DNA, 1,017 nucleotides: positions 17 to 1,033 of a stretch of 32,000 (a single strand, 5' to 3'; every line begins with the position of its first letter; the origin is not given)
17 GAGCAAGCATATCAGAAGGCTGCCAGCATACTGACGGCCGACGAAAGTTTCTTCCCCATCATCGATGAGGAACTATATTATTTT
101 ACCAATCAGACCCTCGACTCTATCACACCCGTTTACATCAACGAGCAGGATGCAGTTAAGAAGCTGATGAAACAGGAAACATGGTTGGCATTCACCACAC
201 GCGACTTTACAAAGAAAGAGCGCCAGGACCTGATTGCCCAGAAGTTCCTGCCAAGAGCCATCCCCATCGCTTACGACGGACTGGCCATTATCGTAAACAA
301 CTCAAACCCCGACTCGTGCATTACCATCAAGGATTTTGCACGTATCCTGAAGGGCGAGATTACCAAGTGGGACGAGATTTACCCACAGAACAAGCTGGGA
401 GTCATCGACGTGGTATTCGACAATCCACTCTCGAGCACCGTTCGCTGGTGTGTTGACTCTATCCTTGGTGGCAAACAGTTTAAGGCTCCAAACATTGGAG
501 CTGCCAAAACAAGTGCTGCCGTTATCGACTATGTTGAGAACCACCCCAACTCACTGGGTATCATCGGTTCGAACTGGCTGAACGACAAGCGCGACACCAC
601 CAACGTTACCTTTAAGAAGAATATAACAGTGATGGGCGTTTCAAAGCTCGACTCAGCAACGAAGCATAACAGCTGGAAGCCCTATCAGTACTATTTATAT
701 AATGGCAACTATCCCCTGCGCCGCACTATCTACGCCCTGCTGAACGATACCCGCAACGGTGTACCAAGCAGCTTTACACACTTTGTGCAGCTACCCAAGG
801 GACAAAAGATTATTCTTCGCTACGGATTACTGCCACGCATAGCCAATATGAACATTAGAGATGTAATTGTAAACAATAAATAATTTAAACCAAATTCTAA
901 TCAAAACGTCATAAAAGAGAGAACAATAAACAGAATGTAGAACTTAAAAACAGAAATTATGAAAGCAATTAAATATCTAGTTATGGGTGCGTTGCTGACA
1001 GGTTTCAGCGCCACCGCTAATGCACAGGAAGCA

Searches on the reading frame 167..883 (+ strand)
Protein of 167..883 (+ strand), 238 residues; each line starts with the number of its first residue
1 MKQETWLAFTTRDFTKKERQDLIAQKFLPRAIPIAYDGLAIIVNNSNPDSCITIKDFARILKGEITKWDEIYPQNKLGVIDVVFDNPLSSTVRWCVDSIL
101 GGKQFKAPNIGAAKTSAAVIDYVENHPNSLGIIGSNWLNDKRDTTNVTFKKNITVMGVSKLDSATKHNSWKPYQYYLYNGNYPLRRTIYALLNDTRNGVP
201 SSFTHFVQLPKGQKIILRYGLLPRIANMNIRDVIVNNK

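Call 92: search_protein_families(library=pfam, proteins=[window:167-883:+], max_evalue=0.0001)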
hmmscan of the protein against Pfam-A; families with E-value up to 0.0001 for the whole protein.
window:167-883:+ (238 aa): 2 families
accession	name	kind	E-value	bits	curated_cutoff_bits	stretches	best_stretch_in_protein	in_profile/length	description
PF12849.12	PBP_like_2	-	1.2e-21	78.1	27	1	7-197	61-250/267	PBP superfamily domain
PF13531.11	SBP_bac_11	-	9e-05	22.8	25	0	20-221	60-226/227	Bacterial extracellular solute-binding protein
